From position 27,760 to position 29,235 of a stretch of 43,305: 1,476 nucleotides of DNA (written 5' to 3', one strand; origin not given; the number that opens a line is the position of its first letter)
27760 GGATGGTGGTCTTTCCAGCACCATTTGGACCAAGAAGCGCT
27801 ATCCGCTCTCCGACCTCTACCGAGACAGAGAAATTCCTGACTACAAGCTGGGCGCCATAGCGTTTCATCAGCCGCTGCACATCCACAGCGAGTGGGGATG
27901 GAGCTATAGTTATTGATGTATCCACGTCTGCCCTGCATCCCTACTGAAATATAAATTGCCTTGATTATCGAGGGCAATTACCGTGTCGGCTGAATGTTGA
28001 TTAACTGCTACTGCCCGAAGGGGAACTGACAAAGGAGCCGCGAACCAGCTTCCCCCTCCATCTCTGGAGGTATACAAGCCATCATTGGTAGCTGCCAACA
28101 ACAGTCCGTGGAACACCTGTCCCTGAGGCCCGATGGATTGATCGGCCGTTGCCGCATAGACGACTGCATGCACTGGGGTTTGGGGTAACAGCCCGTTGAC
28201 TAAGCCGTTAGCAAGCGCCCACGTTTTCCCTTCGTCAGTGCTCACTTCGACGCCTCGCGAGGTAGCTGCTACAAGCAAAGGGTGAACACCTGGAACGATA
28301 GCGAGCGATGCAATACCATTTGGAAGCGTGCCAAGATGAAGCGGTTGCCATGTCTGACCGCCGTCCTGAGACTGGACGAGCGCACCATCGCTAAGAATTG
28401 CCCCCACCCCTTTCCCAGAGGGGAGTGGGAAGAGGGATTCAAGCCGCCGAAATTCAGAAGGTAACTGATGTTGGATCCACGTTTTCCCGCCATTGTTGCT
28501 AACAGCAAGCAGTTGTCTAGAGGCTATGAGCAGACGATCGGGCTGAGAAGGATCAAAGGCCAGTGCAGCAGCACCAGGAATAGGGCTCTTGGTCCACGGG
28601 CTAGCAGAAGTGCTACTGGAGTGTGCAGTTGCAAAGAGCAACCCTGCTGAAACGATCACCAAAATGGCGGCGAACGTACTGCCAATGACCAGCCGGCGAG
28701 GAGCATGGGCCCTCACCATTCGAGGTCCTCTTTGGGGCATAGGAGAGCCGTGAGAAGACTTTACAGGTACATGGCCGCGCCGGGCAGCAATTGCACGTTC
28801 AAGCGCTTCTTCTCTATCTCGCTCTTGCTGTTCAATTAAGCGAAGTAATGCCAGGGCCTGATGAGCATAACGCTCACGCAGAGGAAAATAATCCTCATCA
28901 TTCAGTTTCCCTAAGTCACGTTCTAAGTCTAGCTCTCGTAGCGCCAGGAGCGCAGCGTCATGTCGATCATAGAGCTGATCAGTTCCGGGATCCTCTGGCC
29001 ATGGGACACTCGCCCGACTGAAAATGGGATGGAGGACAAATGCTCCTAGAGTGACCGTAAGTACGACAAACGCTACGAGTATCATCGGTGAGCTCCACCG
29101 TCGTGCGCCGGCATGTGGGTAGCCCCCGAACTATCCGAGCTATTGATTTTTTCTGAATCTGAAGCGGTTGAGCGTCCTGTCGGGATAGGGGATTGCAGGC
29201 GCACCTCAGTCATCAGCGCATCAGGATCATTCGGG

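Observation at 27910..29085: CcmI-like membrane module fused to an Asp-box beta-propeller instead of TPR repeats, embedded between ccmH and ccmA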

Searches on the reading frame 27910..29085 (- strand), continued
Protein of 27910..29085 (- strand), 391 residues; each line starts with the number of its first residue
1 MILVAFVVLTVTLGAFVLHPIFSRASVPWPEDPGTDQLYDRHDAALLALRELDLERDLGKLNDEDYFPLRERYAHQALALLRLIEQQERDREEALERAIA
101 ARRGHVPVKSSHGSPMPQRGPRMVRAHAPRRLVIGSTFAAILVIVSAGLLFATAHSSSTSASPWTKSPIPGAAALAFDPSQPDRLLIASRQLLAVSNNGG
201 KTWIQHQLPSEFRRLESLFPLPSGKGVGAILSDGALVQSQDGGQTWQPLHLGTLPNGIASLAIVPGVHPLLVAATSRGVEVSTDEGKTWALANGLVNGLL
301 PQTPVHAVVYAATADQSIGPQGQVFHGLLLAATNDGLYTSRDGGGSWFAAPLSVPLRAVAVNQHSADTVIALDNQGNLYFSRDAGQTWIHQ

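Call 28: search_protein_families(library=ncbifam, proteins=[P0003, P0004, P0008, P0002], max_evalue=10)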
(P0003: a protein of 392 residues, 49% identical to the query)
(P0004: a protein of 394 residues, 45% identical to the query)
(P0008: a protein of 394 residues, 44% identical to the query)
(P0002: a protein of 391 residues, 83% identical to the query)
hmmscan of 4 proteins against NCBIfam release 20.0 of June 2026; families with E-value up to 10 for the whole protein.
P0003 (392 aa): 4 families
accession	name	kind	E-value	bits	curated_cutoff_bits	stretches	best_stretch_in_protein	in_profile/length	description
NF045728.1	glycosyl_F510_1955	equivalog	1.2e-22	80.4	175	3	196-311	77-192/246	F510_1955 family glycosylhydrolase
NF010237.0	PRK13684.1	equivalog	2e-05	23.8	326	1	177-292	54-167/334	photosynthesis system II assembly factor Ycf48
NF053688.1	BamI_Bacteroidota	equivalog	0.014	14.7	370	1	237-313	188-266/452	BamI family beta-barrel-assembly machinery protein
TIGR03142.1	cytochro_ccmI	equivalog_domain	0.14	12.5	29.3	1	3-86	4-80/118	c-type cytochrome biogenesis protein CcmI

P0004 (394 aa): 4 families
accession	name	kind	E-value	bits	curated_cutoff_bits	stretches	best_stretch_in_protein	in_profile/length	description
NF045728.1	glycosyl_F510_1955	equivalog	5.3e-27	94.7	175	3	229-316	106-193/246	F510_1955 family glycosylhydrolase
NF010237.0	PRK13684.1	equivalog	0.00015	20.9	326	3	194-295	66-166/334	photosynthesis system II assembly factor Ycf48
NF053688.1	BamI_Bacteroidota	equivalog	0.05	12.8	370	1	200-318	191-306/452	BamI family beta-barrel-assembly machinery protein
TIGR03142.1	cytochro_ccmI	equivalog_domain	4.5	7.6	29.3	1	6-93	5-85/118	c-type cytochrome biogenesis protein CcmI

P0008 (394 aa): 5 families
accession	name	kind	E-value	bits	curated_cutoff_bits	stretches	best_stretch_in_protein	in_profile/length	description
NF045728.1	glycosyl_F510_1955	equivalog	1.2e-23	83.7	175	4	336-393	112-171/246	F510_1955 family glycosylhydrolase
NF010237.0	PRK13684.1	equivalog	0.00055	19.1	326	2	186-256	101-171/334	photosynthesis system II assembly factor Ycf48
NF053688.1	BamI_Bacteroidota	equivalog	0.0056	16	370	2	198-306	189-294/452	BamI family beta-barrel-assembly machinery protein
TIGR03142.1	cytochro_ccmI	equivalog_domain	2.8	8.2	29.3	1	5-77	4-72/118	c-type cytochrome biogenesis protein CcmI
NF051431.1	Rv0361_Cterm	subfamily_domain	8.7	6.5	37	0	132-161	2-31/140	Rv0361 family membrane protein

P0002 (391 aa): 3 families
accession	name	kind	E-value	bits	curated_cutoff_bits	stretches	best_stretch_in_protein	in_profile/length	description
NF045728.1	glycosyl_F510_1955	equivalog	1.2e-24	86.9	175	3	193-298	74-179/246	F510_1955 family glycosylhydrolase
NF010237.0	PRK13684.1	equivalog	3.2e-07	29.7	326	2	140-290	12-165/334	photosynthesis system II assembly factor Ycf48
TIGR03142.1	cytochro_ccmI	equivalog_domain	0.1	12.9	29.3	1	2-91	3-88/118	c-type cytochrome biogenesis protein CcmI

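Call 39: predict_structure(alignment_id=A1)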
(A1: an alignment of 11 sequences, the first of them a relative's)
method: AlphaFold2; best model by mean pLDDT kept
length: 391 residues; sequences in the alignment: 11
mean_pLDDT: 73.6   pTM: 0.59
mean pLDDT of the five models: 73.6, 73.3, 73.2, 72.5, 69.8
residues with pLDDT >= 90: 118; 70-90: 156; 50-70: 38; < 50: 79
segments of 3 or more residues with pLDDT < 50: 18-34, 105-159, 295-300
pLDDT, mean of each block of 10 residues (from residue 1): 70 52 33 56 79 85 78 75 77 75 46 29 29 33 36 36 89 95 94 93 93 94 91 93 92 88 83 89 86 57 82 63 71 90 78 92 91 95 84 56
secondary structure, 60 per line:
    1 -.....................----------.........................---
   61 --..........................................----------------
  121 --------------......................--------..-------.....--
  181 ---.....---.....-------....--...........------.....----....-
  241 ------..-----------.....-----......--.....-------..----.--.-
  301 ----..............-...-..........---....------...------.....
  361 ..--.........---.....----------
elements in order: H2-22 H33-57 H63-104 H135-156 E174-178 E184-188 E192-196 E204-207 H210-214 E215-220 E227-231 E236-239 E260-264 E270-275 E278-282 E305-318 E324-333 E337-340 E347-349 E356-362 E365-373 E377-381
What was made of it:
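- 29020..29085 (-): TM1 (residues 1-22), first helix of the CcmI-N-like module, with invariant Pro20. Modelled helix 2-22 (call 39).
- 28774..28989 (-): Cytoplasmic helical hairpin (residues 33-104) carrying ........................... and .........; the most conserved part of X. Modelled helices 33-57 and 63-104 (call 39).
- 28618..28692 (-): TM2 (residues 132-156), preceded by an Arg-rich stretch, which places the loop in the cytoplasm and the C-terminal domain outside. Modelled helix 135-156 (call 39).
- On CcmI / CycH (TIGR03142 plus TPR): Modelled helices (call 39).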

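Call 43: fold_search(model_id=the predicted structure, library=pdb)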
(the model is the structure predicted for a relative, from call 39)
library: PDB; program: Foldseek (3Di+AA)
matches with E <= 10: 1383; with E <= 0.001: 1007
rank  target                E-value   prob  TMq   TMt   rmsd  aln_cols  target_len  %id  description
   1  5oj3_A                3.7e-09  1.00  0.29  0.34   9.1       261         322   16  YCF48 from Cyanidioschyzon merolae (released 2018-08-08)
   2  5ojp_A                6.1e-09  1.00  0.27  0.32   7.8       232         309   19  YCF48 bound to D1 peptide (released 2018-08-08)
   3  5ojr_B                6.4e-09  1.00  0.27  0.31   7.7       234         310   18  YCF48 bound to D1 peptide (released 2018-08-08)
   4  5ojr_C                1.1e-08  1.00  0.26  0.31   8.6       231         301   20  YCF48 bound to D1 peptide (released 2018-08-08)
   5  5ojr_D                1.5e-08  1.00  0.26  0.31   8.1       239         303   19  YCF48 bound to D1 peptide (released 2018-08-08)
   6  5ojp_B                2.3e-08  1.00  0.27  0.33   7.7       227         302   19  YCF48 bound to D1 peptide (released 2018-08-08)
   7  5jwz_A                2.3e-08  1.00  0.32  0.19   6.5       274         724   14  Structure of a Putative Xyloglucanase from the Cellulolytic Bacteria Streptomyces sp. SirexAA-E (released 2016-06-01)
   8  5oj3_B                2.3e-08  1.00  0.29  0.34   9.9       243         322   18  YCF48 from Cyanidioschyzon merolae (released 2018-08-08)
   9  9rsc_7                3.1e-08  1.00  0.30  0.30   7.4       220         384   12  Ternary complex of an improved charged molecular glue degrader ZZ2-SO2H, BRD4(BD1) neosubstrate, and the CTLH E3 ligas (released 2026-04-08)
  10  8qe8_A                3.3e-08  1.00  0.28  0.29   8.6       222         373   13  Structure of the non-canonical CTLH E3 substrate receptor WDR26 bound to NMNAT1 substrate (released 2024-05-15)
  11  5oj5_A                3.7e-08  1.00  0.27  0.31   7.8       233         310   18  YCF48 bound to D1 peptide (released 2018-08-08)
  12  7kn8_B                3.9e-08  1.00  0.27  0.17   9.5       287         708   20  Crystal structure of the GH74 xyloglucanase from Xanthomonas campestris (Xcc1752) (released 2021-05-26)
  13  3frx_C                4.1e-08  1.00  0.33  0.40   7.1       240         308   12  Crystal Structure of the Yeast Orthologue of RACK1, Asc1. (released 2009-02-17)
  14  9rsc_W                4.1e-08  1.00  0.30  0.30   7.4       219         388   12  Ternary complex of an improved charged molecular glue degrader ZZ2-SO2H, BRD4(BD1) neosubstrate, and the CTLH E3 ligas (released 2026-04-08)
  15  5ojr_A                4.4e-08  1.00  0.28  0.33   7.7       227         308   20  YCF48 bound to D1 peptide (released 2018-08-08)
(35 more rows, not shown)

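Call 61: find_related_loci(query=A1, collection=genome_contigs, flank=7000)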
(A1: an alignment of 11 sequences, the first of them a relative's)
Query A1 (391 aa) in genome_contigs; peptide patterns used: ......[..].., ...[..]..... (x = any residue, [..] = any of these).
53 stretches matched a pattern; 4 encode a relative of the query (tblastn E <= 1e-3); 4 distinct loci.
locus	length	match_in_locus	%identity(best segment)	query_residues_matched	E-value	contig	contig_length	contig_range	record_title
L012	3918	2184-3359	45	1-388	2e-93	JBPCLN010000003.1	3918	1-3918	MAG: Chloroflexota bacterium isolate TH_ant_mag_79 S1Ck127_3892431_flag_0_multi_14.0000_len_3918, whole genome shotgun s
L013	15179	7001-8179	43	1-387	1e-84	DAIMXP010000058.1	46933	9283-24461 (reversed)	MAG TPA_asm: Chloroflexota bacterium isolate CTOTU41425 NODE_439_length_46933_cov_18.916037, whole genome shotgun sequen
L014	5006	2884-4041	45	7-388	2e-78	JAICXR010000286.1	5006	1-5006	MAG: Chloroflexota bacterium isolate LS_FP_2_bin.128 k141_727670_length_5006_cov_56.0000, whole genome shotgun sequence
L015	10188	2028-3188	41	11-390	1e-74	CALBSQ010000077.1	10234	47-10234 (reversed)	MAG TPA_asm: uncultured Chloroflexi bacterium isolate SRR5457059_bin.8_CONCOCT_v1.1_MAG genome assembly, contig: ERZ7950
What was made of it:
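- Tried and rejected: It found only four species representatives, all Chloroflexota MAGs (call 61).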

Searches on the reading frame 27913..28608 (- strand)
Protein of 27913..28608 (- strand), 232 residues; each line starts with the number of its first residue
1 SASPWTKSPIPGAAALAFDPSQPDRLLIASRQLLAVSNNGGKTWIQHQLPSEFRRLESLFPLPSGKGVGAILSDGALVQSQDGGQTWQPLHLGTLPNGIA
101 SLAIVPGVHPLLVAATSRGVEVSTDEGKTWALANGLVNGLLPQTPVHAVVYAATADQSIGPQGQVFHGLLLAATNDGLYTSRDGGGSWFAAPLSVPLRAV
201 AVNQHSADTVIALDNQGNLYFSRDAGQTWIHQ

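Call 100: predict_structure(alignment_id=A7)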
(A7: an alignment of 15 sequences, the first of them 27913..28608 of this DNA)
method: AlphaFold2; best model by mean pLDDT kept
length: 232 residues; sequences in the alignment: 15
mean_pLDDT: 91.0   pTM: 0.88
mean pLDDT of the five models: 91.0, 90.7, 90.3, 90.2, 89.6
residues with pLDDT >= 90: 171; 70-90: 54; 50-70: 7; < 50: 0
segments of 3 or more residues with pLDDT < 50: none
pLDDT, mean of each block of 10 residues (from residue 1): 89 96 95 94 91 91 94 94 93 91 90 94 92 77 89 83 82 96 90 96 93 96 92 65
secondary structure, 60 per line:
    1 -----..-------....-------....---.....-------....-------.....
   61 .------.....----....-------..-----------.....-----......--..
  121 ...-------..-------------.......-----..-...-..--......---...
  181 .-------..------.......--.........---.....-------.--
elements in order: E15-18 E26-29 E33-37 E45-48 E56-61 E68-72 E77-80 E101-105 E111-116 E119-123 E146-152 E169-174 E178-181 E197-203 E206-214 E218-222
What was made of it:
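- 27913..28593 (-): Extracytoplasmic beta-propeller (residues 165-391) with five four-stranded blades. Domain model pLDDT 91, pTM 0.88, five groups of strands (call 100).
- On BNR / Asp-box beta-propellers (PF02012): Model with five four-stranded blades, pLDDT 91 (call 100).
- On Ycf48 / HCF136: Five blades (call 100).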

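Call 102: fold_search(model_id=the predicted structure, library=pdb)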
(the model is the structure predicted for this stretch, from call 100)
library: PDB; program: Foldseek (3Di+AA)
matches with E <= 10: 1911; with E <= 0.001: 1351
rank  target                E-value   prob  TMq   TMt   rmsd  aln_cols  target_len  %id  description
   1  5ojr_A                7.6e-09  1.00  0.42  0.34   7.6       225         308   20  YCF48 bound to D1 peptide (released 2018-08-08)
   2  5ojr_D                1.2e-08  1.00  0.39  0.32   8.0       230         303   19  YCF48 bound to D1 peptide (released 2018-08-08)
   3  5oj3_A                1.3e-08  1.00  0.41  0.32   9.3       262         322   17  YCF48 from Cyanidioschyzon merolae (released 2018-08-08)
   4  5ojp_A                1.4e-08  1.00  0.40  0.32   7.9       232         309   20  YCF48 bound to D1 peptide (released 2018-08-08)
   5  5ojr_C                2.0e-08  1.00  0.41  0.34   8.7       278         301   18  YCF48 bound to D1 peptide (released 2018-08-08)
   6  5jwz_A                2.2e-08  1.00  0.41  0.18   9.7       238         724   16  Structure of a Putative Xyloglucanase from the Cellulolytic Bacteria Streptomyces sp. SirexAA-E (released 2016-06-01)
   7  8am5_S                3.3e-08  1.00  0.42  0.35   8.0       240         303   21  RCII/PSI complex, class 3 (released 2023-08-16)
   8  5ojr_B                3.5e-08  1.00  0.41  0.34   7.7       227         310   20  YCF48 bound to D1 peptide (released 2018-08-08)
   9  5oj3_B                3.5e-08  1.00  0.41  0.33   8.4       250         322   18  YCF48 from Cyanidioschyzon merolae (released 2018-08-08)
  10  5oj5_A                4.8e-08  1.00  0.41  0.32   8.0       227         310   19  YCF48 bound to D1 peptide (released 2018-08-08)
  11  5ojp_B                4.8e-08  1.00  0.40  0.34   8.9       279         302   17  YCF48 bound to D1 peptide (released 2018-08-08)
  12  8qe8_A                7.3e-08  1.00  0.40  0.28   8.6       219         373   11  Structure of the non-canonical CTLH E3 substrate receptor WDR26 bound to NMNAT1 substrate (released 2024-05-15)
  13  3frx_D                8.1e-08  1.00  0.49  0.39   8.3       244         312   13  Crystal Structure of the Yeast Orthologue of RACK1, Asc1. (released 2009-02-17)
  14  4lgn                  8.5e-08  1.00  0.50  0.20   6.6       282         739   18  The structure of Acidothermus cellulolyticus family 74 glycoside hydrolase (released 2013-12-11)
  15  5jwz_B                9.0e-08  1.00  0.43  0.18   9.5       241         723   18  Structure of a Putative Xyloglucanase from the Cellulolytic Bacteria Streptomyces sp. SirexAA-E (released 2016-06-01)
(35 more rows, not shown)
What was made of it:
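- Propeller as a binding module: the best fold matches are Ycf48 chains, some solved with a bound D1 peptide (calls 43, 102).
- On Ycf48 / HCF136: TM 0.39-0.43 to Ycf48 chains (call 102).
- On GH74 xyloglucanases: X has a single propeller domain of about 227 aa (calls 100, 102).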
